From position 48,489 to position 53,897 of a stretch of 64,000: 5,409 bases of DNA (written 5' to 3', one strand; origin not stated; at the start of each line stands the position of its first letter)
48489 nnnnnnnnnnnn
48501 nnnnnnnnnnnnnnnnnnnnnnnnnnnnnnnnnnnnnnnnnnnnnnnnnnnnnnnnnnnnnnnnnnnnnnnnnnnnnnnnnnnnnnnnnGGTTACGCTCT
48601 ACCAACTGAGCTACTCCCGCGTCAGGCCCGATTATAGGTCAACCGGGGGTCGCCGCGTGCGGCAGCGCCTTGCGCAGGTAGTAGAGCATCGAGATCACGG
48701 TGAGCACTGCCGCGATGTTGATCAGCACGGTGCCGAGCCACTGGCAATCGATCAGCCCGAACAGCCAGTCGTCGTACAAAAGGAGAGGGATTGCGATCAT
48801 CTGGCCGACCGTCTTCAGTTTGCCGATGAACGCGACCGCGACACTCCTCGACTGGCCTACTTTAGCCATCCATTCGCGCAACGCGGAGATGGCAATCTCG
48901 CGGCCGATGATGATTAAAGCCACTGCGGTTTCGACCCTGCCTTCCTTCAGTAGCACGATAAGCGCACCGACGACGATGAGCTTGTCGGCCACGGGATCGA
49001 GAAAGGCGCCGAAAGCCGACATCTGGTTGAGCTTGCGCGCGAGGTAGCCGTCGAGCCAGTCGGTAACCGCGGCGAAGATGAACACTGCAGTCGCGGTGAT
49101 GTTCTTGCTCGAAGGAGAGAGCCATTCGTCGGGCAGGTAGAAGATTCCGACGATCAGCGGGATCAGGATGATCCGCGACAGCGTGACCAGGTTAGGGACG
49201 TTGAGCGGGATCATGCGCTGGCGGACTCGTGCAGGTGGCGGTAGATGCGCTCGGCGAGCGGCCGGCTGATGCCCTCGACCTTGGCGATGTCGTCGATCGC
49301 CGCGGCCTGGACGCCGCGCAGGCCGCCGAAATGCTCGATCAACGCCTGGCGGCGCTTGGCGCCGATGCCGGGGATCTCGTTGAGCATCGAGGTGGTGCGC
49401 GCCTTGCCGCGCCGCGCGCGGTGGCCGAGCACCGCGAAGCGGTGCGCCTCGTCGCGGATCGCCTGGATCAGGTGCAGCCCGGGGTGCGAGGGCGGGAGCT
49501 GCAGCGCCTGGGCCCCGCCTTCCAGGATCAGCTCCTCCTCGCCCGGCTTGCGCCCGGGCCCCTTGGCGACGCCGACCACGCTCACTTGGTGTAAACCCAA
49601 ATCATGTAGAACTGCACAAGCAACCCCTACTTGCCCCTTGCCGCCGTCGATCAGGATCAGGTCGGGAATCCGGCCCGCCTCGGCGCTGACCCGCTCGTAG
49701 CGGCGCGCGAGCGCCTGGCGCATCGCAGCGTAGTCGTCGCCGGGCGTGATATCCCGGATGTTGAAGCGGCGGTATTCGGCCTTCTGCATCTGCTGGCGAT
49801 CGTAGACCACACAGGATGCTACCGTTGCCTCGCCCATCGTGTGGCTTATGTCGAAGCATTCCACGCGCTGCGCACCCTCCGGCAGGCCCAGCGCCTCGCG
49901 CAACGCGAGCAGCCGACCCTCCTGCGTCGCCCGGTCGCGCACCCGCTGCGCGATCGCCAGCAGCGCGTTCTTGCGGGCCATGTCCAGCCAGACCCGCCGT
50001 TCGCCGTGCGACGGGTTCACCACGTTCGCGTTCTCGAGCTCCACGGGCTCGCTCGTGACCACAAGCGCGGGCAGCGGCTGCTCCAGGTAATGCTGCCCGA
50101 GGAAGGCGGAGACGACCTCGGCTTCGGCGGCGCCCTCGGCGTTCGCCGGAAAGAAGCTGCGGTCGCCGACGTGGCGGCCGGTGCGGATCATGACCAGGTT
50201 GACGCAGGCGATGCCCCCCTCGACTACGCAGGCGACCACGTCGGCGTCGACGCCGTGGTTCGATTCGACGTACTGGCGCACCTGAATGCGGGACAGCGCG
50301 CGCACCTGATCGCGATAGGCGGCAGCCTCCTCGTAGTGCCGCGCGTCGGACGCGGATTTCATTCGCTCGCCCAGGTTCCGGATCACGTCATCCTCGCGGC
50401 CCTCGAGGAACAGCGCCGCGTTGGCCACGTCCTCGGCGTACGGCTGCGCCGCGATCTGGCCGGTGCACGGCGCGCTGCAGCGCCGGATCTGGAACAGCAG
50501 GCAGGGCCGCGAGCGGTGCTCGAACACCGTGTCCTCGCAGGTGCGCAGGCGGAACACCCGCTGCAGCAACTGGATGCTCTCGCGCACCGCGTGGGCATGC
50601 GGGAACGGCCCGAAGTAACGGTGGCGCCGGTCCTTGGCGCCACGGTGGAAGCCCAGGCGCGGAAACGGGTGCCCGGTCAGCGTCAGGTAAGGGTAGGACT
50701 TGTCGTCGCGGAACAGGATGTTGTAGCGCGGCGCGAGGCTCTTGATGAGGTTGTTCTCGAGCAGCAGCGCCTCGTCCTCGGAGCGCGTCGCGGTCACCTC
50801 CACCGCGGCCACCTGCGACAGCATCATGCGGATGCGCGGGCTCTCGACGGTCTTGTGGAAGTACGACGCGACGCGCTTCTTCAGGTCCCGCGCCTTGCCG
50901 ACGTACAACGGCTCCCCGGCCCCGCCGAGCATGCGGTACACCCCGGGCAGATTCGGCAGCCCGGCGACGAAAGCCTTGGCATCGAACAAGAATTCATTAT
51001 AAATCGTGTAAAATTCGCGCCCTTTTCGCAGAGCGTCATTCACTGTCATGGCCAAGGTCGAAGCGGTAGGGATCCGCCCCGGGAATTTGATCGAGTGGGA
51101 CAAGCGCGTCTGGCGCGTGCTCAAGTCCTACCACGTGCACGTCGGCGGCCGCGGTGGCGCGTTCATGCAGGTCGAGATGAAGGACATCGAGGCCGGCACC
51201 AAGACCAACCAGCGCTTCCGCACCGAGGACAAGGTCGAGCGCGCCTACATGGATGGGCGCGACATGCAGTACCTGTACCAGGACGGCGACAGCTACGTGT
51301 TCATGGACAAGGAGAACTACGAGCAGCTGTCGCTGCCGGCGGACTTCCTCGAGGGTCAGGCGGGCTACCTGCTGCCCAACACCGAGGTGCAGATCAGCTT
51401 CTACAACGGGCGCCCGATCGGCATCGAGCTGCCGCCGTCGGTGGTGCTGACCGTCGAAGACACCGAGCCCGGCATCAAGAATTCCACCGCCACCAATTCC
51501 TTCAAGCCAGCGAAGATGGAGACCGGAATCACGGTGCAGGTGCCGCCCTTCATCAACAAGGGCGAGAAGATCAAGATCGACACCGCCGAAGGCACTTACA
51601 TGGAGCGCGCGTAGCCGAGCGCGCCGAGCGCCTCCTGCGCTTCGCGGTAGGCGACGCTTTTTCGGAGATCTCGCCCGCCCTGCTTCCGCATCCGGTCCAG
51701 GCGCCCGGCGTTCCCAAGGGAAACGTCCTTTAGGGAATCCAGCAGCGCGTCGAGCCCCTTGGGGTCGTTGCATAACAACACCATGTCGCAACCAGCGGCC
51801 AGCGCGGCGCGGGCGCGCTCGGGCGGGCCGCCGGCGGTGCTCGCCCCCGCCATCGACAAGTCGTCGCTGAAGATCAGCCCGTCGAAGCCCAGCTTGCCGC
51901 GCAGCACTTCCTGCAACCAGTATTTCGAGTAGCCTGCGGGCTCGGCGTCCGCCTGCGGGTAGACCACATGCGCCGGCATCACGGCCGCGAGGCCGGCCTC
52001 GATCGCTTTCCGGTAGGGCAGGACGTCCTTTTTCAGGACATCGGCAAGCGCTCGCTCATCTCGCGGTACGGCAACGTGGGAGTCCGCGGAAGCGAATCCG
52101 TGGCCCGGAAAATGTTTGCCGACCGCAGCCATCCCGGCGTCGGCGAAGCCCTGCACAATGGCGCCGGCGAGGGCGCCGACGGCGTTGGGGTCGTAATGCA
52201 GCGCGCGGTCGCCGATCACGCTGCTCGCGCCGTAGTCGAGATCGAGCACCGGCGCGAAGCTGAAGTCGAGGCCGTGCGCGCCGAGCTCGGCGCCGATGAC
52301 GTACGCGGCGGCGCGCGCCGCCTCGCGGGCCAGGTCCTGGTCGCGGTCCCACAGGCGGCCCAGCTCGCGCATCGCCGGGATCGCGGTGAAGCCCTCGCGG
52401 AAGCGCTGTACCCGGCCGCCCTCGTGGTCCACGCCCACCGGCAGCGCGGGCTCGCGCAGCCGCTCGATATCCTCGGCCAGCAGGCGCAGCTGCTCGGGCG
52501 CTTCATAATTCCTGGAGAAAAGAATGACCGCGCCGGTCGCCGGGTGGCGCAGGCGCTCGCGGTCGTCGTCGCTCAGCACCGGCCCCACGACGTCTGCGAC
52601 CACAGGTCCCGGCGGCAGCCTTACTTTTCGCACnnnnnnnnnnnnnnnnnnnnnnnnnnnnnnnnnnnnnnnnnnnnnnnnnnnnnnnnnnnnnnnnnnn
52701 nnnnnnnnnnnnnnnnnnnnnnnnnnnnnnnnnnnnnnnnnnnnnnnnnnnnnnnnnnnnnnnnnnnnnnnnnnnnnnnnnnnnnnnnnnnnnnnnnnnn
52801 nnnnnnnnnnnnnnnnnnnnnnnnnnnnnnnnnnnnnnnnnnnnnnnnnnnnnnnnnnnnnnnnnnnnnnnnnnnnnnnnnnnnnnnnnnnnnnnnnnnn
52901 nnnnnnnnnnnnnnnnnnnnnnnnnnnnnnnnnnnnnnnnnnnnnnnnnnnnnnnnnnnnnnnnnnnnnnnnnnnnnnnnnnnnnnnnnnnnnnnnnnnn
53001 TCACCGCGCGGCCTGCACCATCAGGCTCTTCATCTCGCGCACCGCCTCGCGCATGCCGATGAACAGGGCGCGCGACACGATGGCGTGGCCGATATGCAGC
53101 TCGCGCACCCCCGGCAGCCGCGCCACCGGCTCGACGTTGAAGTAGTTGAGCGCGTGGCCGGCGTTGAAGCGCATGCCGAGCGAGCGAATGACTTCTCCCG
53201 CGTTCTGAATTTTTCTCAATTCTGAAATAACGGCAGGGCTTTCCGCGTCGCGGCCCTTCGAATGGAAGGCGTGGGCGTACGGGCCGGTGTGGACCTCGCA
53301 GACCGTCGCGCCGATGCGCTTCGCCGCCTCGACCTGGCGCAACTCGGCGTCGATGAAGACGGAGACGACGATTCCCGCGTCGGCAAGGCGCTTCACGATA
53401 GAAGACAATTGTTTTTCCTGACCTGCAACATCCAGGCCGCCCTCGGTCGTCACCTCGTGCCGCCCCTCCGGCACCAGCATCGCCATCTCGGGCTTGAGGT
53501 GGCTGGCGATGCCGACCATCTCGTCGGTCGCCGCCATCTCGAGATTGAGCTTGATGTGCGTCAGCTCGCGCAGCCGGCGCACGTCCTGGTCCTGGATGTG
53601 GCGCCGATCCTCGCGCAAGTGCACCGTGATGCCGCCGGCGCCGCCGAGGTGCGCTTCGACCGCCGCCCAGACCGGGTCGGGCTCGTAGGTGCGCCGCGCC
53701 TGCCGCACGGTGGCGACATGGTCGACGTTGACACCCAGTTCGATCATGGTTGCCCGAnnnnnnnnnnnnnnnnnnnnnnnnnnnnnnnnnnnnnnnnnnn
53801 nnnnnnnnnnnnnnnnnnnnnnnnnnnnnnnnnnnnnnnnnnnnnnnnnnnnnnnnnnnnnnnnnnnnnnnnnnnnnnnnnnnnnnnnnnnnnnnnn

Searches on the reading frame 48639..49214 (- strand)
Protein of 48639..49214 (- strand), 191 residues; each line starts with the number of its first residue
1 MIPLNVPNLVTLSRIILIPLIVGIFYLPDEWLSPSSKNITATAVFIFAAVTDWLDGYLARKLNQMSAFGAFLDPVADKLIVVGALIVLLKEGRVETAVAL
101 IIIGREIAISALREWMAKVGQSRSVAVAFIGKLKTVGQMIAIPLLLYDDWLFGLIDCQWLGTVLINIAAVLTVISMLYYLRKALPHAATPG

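Call 75: search_protein_families(library=pfam, proteins=[window:48639-49214:-], max_evalue=0.0001)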
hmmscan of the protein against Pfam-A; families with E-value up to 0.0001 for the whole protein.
window:48639-49214:- (191 aa): 1 family
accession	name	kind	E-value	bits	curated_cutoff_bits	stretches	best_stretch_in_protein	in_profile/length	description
PF01066.26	CDP-OH_P_transf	-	3.9e-39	134.9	22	1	4-173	1-151/152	CDP-alcohol phosphatidyltransferase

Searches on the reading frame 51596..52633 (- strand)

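Call 53: search_protein_families(library=pfam, proteins=[window:51596-52633:-], max_evalue=0.0001)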
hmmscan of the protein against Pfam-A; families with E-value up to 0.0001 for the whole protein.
window:51596-52633:- (345 aa): 1 family
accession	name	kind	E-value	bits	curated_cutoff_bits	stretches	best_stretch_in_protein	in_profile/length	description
PF00933.27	Glyco_hydro_3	-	1.4e-77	261.7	27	1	21-302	17-297/316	Glycosyl hydrolase family 3 N terminal domain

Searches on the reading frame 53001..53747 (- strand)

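Call 52: search_protein_families(library=pfam, proteins=[window:53001-53747:-], max_evalue=0.0001)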
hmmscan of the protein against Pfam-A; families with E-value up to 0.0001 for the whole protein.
window:53001-53747:- (248 aa): 1 family
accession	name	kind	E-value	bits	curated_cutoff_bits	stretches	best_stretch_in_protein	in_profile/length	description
PF03740.19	PdxJ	-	7.8e-94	313.6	24.5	1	3-243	1-234/234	Pyridoxal phosphate biosynthesis protein PdxJ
